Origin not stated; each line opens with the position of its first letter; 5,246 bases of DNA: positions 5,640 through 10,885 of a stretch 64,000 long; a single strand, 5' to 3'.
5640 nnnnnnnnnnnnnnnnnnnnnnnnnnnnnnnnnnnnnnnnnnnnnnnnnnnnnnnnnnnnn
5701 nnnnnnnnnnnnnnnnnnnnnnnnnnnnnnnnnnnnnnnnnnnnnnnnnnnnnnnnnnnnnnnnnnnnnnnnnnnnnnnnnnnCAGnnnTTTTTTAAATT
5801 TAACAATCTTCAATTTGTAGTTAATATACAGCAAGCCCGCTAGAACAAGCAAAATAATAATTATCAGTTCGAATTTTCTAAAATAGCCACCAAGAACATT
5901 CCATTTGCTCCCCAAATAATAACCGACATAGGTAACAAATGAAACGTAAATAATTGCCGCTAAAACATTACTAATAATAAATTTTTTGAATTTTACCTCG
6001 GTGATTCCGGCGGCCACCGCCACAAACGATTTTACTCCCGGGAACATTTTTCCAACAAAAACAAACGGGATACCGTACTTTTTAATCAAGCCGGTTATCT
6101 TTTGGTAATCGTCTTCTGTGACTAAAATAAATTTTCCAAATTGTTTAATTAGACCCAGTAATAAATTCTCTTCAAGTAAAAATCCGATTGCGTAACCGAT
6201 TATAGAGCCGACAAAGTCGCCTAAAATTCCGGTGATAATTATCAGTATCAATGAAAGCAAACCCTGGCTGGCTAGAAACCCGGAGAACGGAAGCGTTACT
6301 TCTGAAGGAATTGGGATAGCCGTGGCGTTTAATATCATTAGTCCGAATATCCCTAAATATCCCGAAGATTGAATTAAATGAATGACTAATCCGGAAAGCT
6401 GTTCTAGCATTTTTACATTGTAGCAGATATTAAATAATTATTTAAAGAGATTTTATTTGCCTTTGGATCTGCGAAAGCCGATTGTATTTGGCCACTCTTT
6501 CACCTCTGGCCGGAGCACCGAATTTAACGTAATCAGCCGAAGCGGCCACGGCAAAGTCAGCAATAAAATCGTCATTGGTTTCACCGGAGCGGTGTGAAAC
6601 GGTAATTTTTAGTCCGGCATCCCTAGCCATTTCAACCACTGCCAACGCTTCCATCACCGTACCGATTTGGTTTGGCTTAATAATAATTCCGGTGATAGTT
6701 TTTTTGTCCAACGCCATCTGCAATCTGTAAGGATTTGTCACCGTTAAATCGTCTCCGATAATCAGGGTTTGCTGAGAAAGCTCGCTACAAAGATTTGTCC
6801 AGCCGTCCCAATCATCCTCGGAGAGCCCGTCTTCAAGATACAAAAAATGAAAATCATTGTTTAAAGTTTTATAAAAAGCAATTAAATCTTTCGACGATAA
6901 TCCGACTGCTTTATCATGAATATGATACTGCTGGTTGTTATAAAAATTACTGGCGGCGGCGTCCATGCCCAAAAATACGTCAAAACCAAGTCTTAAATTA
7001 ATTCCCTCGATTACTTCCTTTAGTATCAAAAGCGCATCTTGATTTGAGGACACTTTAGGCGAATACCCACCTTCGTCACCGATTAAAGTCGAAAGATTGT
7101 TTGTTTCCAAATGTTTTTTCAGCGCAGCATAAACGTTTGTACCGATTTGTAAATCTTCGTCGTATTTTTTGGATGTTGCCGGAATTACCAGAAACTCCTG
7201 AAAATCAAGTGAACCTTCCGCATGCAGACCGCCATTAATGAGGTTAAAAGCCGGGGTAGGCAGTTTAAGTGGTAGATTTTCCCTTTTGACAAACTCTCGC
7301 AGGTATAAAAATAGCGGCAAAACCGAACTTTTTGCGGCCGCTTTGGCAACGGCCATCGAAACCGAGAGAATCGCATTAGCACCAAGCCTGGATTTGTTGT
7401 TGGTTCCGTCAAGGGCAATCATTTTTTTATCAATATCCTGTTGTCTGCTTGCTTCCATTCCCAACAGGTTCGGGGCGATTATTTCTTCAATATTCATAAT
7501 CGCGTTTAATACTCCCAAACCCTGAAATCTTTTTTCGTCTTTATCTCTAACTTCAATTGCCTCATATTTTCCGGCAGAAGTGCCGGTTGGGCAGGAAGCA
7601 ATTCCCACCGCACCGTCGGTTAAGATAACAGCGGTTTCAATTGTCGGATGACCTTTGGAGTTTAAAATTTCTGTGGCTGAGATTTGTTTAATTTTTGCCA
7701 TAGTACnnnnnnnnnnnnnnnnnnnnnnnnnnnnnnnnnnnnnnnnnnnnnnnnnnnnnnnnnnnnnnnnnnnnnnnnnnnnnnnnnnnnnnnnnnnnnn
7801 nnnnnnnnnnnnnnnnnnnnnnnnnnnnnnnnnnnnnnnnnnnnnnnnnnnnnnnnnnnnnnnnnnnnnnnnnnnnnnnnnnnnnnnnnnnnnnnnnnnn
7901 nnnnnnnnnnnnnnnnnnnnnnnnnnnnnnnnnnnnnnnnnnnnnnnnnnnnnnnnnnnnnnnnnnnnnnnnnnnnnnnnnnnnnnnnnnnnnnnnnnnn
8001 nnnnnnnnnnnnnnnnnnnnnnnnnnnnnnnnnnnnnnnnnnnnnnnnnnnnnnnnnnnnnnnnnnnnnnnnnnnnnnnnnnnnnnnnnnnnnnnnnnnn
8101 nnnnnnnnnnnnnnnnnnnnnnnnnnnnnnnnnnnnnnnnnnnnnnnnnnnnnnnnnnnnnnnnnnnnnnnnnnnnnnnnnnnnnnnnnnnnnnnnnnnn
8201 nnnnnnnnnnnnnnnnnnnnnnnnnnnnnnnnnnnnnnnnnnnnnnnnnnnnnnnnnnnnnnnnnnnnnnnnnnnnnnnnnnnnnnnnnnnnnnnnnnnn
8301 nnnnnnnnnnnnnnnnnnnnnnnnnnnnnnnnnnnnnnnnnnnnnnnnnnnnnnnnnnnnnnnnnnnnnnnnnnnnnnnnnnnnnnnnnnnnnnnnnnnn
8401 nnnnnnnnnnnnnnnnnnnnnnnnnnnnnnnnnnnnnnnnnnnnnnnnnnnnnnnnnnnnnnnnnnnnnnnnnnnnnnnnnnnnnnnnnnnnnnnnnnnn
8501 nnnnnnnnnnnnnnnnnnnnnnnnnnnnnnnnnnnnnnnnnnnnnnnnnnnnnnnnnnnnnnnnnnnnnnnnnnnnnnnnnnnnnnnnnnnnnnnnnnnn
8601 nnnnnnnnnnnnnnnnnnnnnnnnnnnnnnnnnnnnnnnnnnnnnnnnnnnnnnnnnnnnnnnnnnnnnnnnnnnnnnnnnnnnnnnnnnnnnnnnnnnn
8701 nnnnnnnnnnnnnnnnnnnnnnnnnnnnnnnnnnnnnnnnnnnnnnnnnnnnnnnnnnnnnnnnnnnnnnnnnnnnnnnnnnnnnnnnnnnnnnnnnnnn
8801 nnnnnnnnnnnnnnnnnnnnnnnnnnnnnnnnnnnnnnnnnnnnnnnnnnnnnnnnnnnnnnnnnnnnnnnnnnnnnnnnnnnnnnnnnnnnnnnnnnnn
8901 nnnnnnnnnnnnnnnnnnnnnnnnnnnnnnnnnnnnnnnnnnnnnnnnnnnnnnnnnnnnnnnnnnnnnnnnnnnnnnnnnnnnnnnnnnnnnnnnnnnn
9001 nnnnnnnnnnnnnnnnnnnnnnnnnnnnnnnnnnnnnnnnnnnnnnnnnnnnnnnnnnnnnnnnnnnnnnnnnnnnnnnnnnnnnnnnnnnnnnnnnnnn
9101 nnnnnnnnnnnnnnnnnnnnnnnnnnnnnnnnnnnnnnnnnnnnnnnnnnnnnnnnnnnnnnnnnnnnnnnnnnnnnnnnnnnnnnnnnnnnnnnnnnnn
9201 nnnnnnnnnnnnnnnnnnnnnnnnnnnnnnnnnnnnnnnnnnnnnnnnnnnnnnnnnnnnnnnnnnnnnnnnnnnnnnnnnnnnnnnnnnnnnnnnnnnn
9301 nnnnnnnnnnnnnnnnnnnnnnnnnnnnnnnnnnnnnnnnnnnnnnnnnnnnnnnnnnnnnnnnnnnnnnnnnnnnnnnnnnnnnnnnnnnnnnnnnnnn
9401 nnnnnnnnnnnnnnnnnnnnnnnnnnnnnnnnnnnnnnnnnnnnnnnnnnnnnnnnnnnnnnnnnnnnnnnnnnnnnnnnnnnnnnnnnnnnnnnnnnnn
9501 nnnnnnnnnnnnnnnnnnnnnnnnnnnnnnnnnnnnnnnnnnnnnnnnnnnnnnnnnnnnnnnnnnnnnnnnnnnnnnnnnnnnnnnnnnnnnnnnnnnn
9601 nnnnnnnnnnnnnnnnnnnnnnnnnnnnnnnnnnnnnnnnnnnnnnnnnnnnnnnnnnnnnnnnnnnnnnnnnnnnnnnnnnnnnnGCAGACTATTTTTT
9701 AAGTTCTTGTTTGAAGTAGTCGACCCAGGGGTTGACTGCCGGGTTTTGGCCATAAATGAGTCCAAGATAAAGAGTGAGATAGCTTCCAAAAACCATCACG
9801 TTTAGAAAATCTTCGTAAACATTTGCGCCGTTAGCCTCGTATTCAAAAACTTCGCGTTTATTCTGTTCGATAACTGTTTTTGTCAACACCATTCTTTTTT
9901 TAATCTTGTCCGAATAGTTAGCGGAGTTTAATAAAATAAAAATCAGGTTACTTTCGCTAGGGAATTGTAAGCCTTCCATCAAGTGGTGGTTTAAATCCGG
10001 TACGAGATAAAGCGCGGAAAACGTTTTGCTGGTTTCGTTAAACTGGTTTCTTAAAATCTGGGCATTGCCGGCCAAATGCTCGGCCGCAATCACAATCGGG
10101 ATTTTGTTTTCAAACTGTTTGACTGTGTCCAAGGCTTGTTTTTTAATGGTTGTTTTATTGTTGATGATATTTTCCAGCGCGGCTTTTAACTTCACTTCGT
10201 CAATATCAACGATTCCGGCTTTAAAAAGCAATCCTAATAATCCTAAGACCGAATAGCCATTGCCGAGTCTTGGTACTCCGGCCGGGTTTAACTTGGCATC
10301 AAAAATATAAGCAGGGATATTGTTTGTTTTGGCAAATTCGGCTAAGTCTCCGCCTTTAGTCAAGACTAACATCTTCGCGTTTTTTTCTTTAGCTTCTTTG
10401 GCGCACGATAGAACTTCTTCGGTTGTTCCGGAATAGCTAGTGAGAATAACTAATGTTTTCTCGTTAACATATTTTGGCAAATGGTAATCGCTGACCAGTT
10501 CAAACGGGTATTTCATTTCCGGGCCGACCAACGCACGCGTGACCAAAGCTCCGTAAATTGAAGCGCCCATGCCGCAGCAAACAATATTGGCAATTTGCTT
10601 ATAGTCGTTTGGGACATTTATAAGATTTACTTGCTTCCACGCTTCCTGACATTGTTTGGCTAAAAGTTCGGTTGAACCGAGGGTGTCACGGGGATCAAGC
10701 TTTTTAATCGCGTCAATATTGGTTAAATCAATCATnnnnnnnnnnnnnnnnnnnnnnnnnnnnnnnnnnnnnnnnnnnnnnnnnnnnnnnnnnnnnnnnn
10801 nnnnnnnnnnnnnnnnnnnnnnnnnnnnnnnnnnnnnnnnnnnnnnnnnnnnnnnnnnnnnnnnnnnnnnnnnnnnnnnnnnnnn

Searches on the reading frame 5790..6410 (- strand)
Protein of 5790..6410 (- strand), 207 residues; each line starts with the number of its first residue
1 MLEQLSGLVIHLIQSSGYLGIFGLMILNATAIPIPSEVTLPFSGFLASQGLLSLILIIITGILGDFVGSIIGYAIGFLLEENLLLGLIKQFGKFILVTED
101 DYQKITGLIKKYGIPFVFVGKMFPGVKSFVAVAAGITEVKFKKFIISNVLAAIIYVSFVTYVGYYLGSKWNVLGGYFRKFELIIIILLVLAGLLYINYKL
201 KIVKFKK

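Call 98: search_protein_families(library=pfam, proteins=[window:5790-6410:-], max_evalue=0.00001)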
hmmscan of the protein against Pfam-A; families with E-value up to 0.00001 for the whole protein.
window:5790-6410:- (207 aa): 1 family
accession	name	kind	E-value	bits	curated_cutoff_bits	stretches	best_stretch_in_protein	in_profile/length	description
PF09335.16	VTT_dom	-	3.1e-17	63.6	33.9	1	34-164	1-122/123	VTT domain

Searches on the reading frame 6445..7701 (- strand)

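Call 97: search_protein_families(library=pfam, proteins=[window:6445-7701:-], max_evalue=0.00001)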
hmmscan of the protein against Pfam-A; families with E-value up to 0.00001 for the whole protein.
window:6445-7701:- (419 aa): 3 families
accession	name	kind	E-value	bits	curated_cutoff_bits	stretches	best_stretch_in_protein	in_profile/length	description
PF00113.28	Enolase_C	-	6.9e-84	282.1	21.5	1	146-416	3-281/296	Enolase, C-terminal TIM barrel domain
PF03952.21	Enolase_N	-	2.9e-50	170.3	35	1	4-134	1-131/131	Enolase, N-terminal domain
PF13378.12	MR_MLE_C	-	5.8e-06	26.6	29.4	0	268-370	55-154/219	Enolase C-terminal domain-like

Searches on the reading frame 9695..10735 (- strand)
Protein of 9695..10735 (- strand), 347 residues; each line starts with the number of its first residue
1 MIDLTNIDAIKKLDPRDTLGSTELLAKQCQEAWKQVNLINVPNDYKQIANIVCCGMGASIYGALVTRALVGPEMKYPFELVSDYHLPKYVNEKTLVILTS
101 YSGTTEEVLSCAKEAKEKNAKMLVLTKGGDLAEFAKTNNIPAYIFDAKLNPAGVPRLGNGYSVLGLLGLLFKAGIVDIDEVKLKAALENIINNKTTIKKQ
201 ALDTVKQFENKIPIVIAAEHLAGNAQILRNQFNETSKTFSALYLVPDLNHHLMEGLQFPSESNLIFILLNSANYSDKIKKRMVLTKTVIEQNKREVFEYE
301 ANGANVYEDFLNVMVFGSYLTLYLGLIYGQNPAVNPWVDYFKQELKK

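Call 97: search_protein_families(library=pfam, proteins=[window:9695-10735:-], max_evalue=0.00001)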
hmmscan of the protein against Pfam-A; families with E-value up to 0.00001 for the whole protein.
window:9695-10735:- (347 aa): 2 families
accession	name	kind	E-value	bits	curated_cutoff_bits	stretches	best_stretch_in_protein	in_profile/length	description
PF10432.14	bact-PGI_C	-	3.3e-25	89.2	24.5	1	198-345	2-151/151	Bacterial phospho-glucose isomerase C-terminal SIS domain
PF01380.27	SIS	-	1.9e-07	31.4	25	1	51-135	8-98/131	SIS domain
